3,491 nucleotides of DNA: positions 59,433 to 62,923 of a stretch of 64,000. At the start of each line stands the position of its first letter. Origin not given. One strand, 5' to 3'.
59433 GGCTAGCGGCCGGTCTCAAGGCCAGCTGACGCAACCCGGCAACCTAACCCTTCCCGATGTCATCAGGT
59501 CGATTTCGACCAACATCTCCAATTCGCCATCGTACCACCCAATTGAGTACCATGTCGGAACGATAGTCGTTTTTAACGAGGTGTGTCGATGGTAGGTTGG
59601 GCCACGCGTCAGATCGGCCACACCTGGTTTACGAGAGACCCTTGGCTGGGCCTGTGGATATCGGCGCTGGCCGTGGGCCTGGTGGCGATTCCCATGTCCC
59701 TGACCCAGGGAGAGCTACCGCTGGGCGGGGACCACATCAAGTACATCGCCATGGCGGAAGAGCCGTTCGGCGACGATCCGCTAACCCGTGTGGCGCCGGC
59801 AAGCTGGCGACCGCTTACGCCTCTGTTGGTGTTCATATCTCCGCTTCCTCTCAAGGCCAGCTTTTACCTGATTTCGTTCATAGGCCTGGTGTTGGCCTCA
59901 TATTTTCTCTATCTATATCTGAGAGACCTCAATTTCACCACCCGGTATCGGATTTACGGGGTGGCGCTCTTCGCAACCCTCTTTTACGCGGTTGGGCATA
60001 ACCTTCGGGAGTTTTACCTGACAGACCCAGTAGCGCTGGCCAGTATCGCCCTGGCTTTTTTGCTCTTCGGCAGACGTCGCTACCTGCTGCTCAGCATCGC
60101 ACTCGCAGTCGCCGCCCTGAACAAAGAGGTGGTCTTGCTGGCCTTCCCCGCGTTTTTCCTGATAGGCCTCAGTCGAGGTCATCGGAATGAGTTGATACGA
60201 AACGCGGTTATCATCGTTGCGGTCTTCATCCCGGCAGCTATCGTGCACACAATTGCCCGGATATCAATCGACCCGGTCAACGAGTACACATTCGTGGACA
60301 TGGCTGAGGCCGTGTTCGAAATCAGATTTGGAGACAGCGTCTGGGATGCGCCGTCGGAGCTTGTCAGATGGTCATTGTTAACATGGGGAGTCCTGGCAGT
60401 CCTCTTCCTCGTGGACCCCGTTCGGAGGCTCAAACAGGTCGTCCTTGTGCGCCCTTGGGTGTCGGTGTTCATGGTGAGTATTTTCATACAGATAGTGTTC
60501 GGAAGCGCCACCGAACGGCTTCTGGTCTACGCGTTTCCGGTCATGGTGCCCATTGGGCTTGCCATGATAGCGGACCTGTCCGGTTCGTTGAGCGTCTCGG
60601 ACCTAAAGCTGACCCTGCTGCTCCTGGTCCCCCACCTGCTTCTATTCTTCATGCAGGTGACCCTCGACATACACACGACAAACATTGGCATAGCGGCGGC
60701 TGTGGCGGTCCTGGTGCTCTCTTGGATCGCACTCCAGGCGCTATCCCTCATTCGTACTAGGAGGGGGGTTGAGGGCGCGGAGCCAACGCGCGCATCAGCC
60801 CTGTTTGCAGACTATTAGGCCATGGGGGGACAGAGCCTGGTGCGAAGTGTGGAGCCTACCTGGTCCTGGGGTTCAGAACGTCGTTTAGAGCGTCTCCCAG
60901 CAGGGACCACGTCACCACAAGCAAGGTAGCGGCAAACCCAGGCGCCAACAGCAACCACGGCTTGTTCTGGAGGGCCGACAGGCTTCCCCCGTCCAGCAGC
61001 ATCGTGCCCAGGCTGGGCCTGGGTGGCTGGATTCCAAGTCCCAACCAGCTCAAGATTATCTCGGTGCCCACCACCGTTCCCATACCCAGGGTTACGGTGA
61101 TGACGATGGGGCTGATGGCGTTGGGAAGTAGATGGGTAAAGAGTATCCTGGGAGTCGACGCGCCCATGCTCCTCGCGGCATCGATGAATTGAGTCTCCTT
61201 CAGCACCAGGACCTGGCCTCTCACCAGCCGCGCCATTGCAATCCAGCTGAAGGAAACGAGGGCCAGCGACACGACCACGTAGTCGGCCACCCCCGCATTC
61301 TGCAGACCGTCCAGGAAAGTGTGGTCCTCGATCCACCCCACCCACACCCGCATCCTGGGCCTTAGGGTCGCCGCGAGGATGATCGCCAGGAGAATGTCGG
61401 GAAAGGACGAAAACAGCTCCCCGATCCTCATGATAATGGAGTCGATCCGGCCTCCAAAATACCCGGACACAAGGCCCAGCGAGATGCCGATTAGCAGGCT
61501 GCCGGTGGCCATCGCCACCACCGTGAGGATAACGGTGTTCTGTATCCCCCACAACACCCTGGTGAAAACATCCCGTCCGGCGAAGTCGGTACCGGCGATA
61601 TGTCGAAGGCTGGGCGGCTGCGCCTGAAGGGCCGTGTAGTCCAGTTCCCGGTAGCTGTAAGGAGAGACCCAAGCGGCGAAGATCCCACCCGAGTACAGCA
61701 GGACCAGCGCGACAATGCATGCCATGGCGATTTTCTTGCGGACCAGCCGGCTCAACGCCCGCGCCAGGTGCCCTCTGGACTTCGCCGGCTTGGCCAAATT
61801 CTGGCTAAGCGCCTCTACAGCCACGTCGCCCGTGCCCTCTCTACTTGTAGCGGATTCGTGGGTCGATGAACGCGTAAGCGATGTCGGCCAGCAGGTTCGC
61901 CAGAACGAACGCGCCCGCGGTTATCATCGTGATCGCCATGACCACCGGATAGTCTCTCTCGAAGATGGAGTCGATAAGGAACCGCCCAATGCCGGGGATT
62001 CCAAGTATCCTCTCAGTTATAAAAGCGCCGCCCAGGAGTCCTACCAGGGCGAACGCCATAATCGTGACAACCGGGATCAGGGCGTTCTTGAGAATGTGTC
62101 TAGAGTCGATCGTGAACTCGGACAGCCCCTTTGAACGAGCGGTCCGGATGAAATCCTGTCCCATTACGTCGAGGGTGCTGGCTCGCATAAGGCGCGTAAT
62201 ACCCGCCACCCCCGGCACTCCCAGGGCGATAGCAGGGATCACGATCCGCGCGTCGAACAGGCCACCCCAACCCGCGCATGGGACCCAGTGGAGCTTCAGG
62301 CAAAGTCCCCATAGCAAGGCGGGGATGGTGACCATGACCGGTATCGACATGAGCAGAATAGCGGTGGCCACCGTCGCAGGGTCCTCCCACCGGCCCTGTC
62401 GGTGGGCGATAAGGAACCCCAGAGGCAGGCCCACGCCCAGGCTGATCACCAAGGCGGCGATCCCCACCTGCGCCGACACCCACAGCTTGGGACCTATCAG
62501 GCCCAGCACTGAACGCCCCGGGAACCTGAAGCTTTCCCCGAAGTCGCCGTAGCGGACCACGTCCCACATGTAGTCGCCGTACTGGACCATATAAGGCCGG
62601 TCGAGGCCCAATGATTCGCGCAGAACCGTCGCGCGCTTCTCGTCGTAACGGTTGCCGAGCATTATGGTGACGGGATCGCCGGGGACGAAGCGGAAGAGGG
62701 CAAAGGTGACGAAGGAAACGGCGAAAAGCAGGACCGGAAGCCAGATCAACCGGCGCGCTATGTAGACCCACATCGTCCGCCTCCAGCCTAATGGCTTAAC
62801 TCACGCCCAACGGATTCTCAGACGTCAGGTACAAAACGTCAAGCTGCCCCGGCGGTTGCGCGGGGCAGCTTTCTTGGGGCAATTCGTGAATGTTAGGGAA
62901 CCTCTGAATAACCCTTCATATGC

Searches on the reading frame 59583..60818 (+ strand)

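Call 9: search_protein_families(library=pfam, proteins=[window:59583-60818:+], max_evalue=0.1)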
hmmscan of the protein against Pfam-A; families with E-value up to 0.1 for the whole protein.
window:59583-60818:+ (411 aa): 1 family
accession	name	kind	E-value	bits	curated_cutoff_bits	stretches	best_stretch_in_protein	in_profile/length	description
PF05208.19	ALG3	-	0.026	14.4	23.6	1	108-219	82-198/358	ALG3 protein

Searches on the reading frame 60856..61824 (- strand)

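Call 9: search_protein_families(library=pfam, proteins=[window:60856-61824:-], max_evalue=0.1)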
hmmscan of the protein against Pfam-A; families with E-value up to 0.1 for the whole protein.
window:60856-61824:- (322 aa): 2 families
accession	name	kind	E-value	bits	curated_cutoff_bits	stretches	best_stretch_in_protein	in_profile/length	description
PF00528.27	BPD_transp_1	-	1.2e-29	103.8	26.4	1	113-322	1-183/184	Binding-protein-dependent transport system inner membrane component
PF12911.12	OppC_N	-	7.7e-09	35.7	23.9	1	21-71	4-53/53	N-terminal TM domain of oligopeptide transport permease C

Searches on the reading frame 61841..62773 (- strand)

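Call 9: search_protein_families(library=pfam, proteins=[window:61841-62773:-], max_evalue=0.1)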
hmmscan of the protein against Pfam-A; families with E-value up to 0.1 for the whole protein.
window:61841-62773:- (310 aa): 2 families
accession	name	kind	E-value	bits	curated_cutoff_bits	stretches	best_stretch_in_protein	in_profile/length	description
PF00528.27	BPD_transp_1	-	5.6e-34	117.9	26.4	1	115-308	1-183/184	Binding-protein-dependent transport system inner membrane component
PF19300.4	BPD_transp_1_N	-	7.4e-13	49.1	23.8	1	1-78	1-78/114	Binding-prot-dependent transport system membrane comp, N-term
